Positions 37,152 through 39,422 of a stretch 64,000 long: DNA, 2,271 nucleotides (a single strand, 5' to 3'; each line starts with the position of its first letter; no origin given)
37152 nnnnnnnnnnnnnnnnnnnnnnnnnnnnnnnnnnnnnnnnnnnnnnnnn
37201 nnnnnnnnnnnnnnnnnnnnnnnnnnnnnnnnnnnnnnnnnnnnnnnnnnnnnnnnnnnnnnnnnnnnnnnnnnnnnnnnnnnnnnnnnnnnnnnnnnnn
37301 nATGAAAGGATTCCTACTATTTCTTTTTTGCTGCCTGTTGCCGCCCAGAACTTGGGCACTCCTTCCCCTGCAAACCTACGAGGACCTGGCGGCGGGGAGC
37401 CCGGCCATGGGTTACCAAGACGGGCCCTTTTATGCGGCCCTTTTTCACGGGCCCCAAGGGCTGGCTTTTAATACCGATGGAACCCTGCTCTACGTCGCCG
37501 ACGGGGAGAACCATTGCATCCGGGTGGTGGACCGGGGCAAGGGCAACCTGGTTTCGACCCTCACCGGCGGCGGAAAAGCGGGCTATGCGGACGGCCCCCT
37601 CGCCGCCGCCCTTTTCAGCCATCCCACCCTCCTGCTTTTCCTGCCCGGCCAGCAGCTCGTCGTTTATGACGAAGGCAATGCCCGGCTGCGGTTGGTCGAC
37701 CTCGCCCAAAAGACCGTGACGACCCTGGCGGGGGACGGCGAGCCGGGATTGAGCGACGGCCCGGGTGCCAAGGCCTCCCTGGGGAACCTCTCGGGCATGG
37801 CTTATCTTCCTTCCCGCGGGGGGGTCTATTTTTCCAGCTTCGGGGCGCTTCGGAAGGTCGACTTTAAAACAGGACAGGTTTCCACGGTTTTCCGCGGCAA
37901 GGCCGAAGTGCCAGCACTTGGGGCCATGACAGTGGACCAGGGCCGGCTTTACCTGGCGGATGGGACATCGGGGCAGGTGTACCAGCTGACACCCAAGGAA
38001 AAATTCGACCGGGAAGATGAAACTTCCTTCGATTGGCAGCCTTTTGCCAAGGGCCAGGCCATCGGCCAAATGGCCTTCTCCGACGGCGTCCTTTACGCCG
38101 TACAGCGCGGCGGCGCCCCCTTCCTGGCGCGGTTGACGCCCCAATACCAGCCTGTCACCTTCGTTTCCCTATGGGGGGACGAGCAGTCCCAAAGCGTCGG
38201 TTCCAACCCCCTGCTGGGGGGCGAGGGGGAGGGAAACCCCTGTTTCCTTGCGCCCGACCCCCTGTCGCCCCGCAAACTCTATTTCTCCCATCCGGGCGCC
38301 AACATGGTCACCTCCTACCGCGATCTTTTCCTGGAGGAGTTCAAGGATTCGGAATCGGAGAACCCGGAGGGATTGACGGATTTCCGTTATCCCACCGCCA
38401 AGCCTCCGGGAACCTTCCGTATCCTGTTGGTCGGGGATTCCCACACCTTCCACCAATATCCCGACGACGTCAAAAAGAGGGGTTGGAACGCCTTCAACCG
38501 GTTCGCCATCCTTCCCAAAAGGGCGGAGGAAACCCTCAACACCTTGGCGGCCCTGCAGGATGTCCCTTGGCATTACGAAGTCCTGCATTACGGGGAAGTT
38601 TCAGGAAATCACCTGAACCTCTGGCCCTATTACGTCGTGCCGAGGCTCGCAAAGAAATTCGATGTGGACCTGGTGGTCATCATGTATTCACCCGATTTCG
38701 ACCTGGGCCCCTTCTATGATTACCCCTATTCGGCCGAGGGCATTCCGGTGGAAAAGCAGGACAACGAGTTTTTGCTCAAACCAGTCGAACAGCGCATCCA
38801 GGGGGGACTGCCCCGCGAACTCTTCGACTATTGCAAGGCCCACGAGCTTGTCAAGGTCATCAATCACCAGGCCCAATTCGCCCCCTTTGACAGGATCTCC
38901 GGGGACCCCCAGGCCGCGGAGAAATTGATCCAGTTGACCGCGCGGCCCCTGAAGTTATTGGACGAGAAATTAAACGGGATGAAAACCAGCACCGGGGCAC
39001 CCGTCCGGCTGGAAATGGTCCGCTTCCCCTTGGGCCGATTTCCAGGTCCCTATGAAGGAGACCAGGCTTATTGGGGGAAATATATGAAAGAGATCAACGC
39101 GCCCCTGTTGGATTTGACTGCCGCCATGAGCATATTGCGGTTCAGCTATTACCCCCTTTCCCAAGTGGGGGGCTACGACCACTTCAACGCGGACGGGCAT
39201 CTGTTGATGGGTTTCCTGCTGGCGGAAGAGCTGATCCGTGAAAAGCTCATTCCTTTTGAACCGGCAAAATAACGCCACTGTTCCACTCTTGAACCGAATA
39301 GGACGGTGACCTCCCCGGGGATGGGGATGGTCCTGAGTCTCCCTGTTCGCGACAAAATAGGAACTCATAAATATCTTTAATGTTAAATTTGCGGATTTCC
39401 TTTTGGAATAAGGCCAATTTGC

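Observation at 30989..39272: Envelope polymer O-acylation locus: MBOAT plus three SGNH-like proteins, two fused to NHL beta-propellers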

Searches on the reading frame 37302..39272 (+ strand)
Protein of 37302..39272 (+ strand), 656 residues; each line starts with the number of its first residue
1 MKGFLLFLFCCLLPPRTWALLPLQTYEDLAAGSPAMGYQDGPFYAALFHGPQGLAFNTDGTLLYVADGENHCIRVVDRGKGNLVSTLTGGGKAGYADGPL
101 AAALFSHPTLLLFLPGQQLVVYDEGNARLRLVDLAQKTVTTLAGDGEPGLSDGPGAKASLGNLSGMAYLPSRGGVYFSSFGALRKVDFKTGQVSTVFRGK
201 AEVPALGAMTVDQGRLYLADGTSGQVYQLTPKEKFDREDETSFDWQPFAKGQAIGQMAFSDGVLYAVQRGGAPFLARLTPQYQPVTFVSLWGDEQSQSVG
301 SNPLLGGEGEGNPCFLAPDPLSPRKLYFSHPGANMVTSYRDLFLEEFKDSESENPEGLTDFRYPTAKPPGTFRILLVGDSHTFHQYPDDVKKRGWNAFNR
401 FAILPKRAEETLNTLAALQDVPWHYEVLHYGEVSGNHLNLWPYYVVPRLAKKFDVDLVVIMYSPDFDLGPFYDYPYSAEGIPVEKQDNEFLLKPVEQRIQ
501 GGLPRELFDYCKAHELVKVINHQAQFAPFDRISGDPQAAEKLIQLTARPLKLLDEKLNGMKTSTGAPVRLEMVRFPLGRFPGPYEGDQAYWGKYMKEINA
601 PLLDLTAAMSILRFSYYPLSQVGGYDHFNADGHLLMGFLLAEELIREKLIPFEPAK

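Call 5: search_protein_families(library=pfam, max_evalue=0.01, proteins=[window:37302-39269:+])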
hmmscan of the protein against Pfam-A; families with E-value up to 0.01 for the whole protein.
seq(656 aa): 4 families
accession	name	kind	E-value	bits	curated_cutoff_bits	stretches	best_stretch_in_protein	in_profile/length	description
PF01436.27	NHL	-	4.7e-08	33.1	20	1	48-75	1-27/28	NHL repeat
PF08450.18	SGL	-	3.7e-05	23.9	26.3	0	49-79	134-164/246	SMP-30/Gluconolactonase/LRE-like region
PF25021.1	TEN_NHL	-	0.0029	17.1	27.1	0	46-89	139-177/357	Teneurin NHL domain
PF21959.2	DUF6923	-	0.0075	16.5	27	0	161-230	132-202/234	Repeat of unknown function (DUF6923)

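Call 6: search_protein_families(library=ncbifam, max_evalue=0.01, proteins=[window:37302-39272:+])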
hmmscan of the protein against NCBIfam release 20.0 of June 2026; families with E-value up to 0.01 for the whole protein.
window:37302-39272:+ (656 aa): 1 family
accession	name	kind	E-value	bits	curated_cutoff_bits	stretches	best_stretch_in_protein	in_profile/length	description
NF035926.1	scyF_NHL_VPEP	equivalog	7.5e-05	22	350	1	40-145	143-239/376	scytonemin biosynthesis PEP-CTERM protein ScyF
